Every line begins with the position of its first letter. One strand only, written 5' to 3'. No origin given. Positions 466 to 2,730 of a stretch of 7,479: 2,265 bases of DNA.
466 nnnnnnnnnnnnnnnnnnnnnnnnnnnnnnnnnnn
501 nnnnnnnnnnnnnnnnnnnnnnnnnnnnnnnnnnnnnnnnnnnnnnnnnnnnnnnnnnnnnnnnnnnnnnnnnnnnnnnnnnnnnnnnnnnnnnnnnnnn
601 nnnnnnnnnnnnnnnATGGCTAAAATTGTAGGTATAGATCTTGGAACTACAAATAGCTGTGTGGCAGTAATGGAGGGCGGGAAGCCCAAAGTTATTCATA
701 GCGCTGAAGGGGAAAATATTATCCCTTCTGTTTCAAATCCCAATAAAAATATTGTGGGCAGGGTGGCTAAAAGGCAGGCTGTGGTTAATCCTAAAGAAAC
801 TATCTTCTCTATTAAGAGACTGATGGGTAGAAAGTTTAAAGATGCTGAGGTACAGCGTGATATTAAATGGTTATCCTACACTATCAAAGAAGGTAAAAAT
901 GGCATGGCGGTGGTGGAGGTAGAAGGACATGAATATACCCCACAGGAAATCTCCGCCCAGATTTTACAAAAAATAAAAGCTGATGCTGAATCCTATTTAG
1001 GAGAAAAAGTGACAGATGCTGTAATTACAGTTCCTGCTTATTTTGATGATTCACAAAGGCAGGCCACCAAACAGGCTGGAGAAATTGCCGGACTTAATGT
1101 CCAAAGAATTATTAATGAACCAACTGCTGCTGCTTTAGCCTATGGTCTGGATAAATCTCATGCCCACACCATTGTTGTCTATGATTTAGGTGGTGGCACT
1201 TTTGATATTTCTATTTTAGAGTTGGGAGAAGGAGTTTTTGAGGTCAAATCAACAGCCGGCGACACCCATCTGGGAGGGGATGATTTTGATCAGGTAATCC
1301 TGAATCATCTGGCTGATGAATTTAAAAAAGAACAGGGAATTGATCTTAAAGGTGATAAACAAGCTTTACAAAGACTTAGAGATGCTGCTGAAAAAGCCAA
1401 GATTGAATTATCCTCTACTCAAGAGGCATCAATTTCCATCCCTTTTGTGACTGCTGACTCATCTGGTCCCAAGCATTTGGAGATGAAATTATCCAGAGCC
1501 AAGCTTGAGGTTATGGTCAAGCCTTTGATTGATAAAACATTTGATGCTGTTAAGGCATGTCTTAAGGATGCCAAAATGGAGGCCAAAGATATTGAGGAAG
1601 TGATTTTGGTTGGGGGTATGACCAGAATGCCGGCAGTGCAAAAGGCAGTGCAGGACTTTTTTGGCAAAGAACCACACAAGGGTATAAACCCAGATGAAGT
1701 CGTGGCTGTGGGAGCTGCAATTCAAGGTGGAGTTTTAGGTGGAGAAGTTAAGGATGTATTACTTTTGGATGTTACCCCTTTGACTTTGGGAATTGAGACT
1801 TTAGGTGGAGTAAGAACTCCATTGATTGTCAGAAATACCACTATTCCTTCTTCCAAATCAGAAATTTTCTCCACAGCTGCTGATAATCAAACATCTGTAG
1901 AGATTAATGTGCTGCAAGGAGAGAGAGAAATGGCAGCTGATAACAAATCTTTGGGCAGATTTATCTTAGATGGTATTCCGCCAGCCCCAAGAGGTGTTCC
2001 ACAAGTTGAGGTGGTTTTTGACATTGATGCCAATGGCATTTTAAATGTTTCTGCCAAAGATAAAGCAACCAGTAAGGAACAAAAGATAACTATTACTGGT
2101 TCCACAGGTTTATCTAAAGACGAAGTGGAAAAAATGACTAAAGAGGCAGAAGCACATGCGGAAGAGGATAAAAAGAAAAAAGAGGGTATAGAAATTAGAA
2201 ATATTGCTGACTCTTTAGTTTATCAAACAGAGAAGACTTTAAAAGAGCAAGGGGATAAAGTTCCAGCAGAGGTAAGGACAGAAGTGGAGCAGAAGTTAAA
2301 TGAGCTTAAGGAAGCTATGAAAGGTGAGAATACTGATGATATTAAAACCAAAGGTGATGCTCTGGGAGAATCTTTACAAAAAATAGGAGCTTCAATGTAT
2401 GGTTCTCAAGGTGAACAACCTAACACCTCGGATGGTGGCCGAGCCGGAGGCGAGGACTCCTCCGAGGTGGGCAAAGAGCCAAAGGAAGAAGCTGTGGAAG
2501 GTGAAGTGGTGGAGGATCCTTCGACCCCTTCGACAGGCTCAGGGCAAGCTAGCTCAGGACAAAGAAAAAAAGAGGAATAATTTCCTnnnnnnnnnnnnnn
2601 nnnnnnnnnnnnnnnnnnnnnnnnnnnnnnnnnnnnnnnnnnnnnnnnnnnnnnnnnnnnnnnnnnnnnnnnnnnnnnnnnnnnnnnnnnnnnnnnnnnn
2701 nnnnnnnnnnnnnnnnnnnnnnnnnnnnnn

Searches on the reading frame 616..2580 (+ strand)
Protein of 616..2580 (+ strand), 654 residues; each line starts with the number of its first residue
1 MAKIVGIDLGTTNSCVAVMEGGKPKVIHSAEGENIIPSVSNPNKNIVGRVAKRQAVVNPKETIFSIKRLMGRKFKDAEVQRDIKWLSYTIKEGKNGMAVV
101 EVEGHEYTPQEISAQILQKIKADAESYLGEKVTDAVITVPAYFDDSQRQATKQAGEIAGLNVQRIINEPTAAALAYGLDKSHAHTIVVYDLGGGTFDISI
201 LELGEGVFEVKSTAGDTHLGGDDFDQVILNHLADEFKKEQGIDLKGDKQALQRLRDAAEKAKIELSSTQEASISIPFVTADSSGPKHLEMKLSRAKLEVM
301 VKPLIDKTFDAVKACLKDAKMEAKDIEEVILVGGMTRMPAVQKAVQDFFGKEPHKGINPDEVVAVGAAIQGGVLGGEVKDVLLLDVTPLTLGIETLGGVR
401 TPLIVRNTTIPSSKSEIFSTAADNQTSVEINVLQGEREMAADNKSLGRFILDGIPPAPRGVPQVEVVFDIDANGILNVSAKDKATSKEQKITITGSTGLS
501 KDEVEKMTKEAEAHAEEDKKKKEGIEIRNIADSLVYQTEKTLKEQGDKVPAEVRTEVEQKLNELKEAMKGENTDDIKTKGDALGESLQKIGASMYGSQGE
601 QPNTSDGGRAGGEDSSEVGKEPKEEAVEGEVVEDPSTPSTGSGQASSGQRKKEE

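Call 16: find_encoding_contigs(protein=window:616-2580:+, flank=10000, max_places=3)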
Protein window:616-2580:+ (654 aa): 2 contigs read that carry it; 2 places shown.
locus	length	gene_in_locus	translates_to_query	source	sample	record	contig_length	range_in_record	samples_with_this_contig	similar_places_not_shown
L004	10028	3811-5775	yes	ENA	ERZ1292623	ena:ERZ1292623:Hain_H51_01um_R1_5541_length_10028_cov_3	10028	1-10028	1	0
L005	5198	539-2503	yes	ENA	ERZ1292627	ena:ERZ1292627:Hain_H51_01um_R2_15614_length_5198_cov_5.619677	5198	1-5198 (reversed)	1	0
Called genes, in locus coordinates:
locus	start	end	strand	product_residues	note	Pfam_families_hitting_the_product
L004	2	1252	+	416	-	?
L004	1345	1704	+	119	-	-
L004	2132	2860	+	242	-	PF01628:HrcA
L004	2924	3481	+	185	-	PF01025:GrpE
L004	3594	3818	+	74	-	-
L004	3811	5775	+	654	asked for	PF00012:HSP70, PF06723:MreB_Mbl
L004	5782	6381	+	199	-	-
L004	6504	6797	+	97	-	-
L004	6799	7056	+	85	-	PF12441:CopG_antitoxin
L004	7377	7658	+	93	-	PF01541:GIY-YIG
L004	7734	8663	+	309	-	PF00226:DnaJ, PF01556:DnaJ_C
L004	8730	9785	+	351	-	PF08529:NusA_N (weak), PF00013:KH_1 (faint), PF13184:KH_NusA_1st, PF26594:KH_NusA_2nd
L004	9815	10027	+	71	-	?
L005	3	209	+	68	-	?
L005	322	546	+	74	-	-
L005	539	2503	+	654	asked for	PF00012:HSP70, PF06723:MreB_Mbl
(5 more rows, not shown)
